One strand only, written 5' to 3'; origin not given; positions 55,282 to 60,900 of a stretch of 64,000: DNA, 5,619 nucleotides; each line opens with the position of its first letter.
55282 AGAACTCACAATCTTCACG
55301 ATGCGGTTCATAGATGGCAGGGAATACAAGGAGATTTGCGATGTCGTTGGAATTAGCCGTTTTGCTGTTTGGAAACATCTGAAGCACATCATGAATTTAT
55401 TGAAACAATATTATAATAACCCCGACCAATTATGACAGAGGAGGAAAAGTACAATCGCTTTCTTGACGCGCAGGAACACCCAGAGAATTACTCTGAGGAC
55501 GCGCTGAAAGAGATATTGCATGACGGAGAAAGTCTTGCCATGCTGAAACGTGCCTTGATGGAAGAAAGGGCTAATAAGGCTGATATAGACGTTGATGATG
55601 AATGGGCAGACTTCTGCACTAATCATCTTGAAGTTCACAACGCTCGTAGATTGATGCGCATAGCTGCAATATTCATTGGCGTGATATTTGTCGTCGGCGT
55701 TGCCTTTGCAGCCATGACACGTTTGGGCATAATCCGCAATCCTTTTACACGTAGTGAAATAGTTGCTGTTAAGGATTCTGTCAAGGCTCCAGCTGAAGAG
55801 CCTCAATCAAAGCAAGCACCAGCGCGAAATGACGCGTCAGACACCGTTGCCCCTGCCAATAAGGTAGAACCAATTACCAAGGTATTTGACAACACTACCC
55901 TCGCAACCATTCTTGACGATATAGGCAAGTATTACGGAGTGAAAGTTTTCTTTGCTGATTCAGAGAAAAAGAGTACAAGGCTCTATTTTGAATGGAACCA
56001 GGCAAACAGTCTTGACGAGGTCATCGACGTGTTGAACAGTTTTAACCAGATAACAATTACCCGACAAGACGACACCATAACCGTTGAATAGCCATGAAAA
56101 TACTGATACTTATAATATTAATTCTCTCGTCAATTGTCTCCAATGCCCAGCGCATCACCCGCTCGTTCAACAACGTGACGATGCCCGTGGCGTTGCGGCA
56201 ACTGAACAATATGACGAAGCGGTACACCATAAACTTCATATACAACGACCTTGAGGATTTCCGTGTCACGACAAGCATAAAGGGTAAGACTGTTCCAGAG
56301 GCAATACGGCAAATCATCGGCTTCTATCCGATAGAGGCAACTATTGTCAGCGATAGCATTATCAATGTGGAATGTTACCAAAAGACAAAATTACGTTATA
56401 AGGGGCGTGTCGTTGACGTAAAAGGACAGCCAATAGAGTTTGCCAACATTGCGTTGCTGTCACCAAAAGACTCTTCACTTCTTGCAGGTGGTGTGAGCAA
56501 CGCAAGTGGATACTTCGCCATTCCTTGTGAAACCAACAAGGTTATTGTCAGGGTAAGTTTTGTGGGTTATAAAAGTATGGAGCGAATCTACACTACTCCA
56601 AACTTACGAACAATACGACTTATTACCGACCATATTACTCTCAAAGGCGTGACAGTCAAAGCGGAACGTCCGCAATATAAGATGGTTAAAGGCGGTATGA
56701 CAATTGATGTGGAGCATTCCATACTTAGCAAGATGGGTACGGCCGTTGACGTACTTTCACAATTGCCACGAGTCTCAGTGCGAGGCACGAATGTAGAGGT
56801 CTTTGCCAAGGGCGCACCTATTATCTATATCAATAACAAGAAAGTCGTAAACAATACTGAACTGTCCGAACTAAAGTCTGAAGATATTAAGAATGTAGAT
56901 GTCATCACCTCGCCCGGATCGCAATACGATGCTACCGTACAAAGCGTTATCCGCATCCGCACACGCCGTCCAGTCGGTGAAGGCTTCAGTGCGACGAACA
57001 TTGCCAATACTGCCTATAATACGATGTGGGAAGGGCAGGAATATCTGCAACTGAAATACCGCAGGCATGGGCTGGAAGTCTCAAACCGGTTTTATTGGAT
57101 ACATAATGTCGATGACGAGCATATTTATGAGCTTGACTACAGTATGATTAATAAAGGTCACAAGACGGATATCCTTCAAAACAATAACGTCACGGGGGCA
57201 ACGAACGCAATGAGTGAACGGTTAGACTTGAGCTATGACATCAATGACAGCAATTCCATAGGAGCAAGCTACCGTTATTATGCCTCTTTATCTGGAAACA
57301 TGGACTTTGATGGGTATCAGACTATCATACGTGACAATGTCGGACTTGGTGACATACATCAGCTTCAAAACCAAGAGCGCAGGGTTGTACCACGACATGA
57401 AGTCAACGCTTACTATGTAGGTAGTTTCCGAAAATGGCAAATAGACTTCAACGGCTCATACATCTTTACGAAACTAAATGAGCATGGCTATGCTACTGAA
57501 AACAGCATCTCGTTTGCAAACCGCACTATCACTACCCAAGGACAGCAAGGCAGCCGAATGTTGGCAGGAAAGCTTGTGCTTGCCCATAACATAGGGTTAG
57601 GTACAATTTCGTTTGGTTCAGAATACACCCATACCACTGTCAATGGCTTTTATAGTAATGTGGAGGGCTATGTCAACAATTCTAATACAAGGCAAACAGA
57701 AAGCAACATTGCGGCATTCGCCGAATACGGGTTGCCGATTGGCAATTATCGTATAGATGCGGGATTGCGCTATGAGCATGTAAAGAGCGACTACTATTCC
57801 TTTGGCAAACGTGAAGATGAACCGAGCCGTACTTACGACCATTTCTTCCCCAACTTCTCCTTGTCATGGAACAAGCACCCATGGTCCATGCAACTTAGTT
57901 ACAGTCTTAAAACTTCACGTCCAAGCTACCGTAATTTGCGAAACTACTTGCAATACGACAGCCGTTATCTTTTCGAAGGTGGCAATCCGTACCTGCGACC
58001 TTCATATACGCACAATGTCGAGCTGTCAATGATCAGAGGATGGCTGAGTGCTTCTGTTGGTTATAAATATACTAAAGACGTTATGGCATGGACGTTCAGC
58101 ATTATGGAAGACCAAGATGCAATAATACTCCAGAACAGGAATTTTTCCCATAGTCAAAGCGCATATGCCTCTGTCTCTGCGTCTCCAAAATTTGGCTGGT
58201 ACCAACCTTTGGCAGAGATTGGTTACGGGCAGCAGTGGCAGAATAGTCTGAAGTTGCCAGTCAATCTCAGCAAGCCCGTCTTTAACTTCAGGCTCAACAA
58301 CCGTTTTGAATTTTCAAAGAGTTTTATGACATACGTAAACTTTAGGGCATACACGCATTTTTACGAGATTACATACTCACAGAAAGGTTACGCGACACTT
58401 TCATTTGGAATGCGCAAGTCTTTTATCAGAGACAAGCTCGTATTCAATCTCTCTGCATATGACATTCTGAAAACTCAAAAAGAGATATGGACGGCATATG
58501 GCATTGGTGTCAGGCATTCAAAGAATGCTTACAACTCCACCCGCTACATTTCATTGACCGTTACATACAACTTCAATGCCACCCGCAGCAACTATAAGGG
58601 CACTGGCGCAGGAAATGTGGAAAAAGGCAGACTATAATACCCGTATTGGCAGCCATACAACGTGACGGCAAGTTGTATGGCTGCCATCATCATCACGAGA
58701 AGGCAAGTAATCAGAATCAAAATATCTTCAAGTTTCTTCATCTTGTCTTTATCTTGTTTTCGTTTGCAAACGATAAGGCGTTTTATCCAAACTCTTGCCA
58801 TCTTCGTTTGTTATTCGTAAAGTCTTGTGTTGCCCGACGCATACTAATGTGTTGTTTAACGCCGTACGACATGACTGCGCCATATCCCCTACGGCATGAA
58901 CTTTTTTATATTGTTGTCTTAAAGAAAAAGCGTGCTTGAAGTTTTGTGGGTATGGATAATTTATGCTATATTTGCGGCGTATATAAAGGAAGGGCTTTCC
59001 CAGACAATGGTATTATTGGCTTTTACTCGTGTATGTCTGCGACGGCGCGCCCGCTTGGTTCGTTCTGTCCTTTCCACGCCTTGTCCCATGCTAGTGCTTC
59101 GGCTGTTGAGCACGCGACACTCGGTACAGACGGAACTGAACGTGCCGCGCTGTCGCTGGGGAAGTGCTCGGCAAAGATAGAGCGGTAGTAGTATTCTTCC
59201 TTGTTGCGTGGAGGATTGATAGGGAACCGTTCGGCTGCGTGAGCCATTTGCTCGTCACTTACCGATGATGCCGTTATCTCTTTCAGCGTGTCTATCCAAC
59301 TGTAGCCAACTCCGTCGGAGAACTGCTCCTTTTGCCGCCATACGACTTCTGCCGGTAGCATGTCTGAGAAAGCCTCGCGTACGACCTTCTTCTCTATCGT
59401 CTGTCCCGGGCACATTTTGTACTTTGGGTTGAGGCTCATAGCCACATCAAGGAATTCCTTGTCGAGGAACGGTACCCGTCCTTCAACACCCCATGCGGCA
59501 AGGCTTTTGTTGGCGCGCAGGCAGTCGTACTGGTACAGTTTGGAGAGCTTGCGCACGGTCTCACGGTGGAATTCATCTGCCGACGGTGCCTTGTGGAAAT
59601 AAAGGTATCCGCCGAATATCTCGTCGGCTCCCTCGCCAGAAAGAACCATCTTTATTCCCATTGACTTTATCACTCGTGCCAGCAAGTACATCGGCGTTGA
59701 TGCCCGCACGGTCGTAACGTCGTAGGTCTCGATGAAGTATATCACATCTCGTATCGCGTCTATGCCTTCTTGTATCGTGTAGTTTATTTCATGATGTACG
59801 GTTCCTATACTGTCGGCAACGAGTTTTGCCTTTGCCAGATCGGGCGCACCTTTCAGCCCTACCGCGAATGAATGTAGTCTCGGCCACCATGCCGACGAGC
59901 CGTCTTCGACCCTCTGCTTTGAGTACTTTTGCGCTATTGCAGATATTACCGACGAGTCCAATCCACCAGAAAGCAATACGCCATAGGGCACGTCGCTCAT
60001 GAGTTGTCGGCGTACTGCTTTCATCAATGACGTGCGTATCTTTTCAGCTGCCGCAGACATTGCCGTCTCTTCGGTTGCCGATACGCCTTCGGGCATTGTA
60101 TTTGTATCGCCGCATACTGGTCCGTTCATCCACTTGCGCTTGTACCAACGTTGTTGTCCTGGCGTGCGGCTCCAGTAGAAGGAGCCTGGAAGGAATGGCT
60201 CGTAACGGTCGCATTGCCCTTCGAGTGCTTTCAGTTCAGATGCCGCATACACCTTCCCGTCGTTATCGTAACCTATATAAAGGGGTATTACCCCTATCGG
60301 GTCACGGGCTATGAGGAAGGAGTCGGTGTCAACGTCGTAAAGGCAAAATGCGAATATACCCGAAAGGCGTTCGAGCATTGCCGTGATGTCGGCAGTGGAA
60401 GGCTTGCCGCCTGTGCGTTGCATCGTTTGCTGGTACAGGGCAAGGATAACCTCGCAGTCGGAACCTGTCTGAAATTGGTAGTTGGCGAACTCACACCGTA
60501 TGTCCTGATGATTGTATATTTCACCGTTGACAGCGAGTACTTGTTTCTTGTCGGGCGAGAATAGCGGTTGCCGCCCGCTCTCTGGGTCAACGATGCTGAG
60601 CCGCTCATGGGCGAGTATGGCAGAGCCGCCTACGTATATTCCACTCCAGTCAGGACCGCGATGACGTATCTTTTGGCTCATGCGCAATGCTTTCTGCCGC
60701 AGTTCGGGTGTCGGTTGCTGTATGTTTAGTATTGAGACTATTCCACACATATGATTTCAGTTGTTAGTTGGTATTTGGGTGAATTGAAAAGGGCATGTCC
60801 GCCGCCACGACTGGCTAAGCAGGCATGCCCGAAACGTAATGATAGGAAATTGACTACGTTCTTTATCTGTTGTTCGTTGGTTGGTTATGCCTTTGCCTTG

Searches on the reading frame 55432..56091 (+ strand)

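Call 23: search_protein_families(library=pfam, proteins=[window:55432-56091:+])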
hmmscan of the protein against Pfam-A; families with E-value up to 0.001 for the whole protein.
window:55432-56091:+ (219 aa): 1 family
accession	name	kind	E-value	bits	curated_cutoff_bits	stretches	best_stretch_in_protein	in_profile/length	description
PF16344.10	FecR_C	-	5.4e-13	49.2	24.4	1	151-218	3-70/70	FecR, C-terminal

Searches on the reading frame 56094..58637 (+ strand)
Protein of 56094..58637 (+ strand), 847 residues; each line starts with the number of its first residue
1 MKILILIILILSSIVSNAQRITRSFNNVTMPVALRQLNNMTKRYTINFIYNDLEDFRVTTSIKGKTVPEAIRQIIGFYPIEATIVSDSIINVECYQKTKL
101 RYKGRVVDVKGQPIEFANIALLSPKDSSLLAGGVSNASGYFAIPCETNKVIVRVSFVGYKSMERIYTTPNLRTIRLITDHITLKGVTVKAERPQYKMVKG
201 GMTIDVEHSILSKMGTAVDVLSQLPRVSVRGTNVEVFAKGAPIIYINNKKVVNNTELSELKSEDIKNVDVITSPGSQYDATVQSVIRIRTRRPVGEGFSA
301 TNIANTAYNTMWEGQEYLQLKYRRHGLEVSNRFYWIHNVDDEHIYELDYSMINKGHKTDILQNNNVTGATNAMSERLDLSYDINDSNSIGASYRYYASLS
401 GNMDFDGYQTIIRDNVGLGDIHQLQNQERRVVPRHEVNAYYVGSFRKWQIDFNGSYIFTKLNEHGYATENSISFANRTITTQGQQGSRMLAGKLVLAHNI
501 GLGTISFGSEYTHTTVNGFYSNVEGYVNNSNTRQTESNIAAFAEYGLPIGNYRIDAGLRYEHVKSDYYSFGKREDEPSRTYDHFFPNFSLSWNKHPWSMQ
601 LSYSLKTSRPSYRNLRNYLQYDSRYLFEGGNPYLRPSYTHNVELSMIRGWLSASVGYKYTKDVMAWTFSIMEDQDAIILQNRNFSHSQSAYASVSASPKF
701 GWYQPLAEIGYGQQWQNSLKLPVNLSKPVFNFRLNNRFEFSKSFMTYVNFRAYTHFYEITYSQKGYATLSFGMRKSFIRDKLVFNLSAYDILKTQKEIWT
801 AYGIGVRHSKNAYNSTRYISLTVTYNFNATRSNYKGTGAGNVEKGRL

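Call 23: search_protein_families(library=pfam, proteins=[window:56094-58637:+])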
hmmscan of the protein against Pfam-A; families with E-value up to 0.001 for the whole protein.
window:56094-58637:+ (847 aa): 4 families
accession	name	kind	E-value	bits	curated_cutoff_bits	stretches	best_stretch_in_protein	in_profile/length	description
PF14905.12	OMP_b-brl_3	-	1.1e-55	189.8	27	1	449-825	9-408/408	Outer membrane protein beta-barrel family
PF00593.30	TonB_dep_Rec_b-barrel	-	6.8e-17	62.9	27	1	388-666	17-303/436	TonB dependent receptor-like, beta-barrel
PF13715.12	CarbopepD_reg_2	-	9.7e-10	38.8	32.2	1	103-188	2-88/88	CarboxypepD_reg-like domain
PF13620.12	CarboxypepD_reg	-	4.9e-08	33.6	32.3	1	103-164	3-64/82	Carboxypeptidase regulatory-like domain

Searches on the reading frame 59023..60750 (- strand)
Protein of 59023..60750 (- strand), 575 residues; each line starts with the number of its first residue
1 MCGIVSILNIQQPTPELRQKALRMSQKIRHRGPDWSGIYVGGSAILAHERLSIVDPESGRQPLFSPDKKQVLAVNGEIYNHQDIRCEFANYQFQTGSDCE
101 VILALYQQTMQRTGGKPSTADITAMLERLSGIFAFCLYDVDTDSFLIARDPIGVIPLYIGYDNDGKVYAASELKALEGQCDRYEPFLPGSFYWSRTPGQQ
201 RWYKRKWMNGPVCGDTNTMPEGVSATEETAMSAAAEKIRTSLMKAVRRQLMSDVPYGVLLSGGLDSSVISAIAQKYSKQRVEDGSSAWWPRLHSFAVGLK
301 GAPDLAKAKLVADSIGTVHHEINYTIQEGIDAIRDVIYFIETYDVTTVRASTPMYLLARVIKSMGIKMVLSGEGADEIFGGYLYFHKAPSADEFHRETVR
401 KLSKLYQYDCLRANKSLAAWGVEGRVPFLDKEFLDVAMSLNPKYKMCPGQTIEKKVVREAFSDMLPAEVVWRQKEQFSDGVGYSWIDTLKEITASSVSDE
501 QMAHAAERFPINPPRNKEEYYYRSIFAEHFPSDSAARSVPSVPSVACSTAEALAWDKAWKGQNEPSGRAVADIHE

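Call 107: search_protein_families(library=pfam, proteins=[window:59023-60750:-], max_evalue=0.00001)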
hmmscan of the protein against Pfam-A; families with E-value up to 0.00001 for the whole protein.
window:59023-60750:- (575 aa): 4 families
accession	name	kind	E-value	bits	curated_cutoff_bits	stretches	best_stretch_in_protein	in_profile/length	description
PF00733.27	Asn_synthase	-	5.4e-87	293.1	21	2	237-390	1-142/354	Asparagine synthase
PF13537.11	GATase_7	-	4.1e-37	127.4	25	1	48-177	1-122/123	Glutamine amidotransferase domain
PF13522.11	GATase_6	-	2.5e-31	108.9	27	1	33-172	1-130/130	Glutamine amidotransferase domain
PF12481.13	DUF3700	-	4.4e-11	43.1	27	1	98-195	103-196/228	Aluminium induced protein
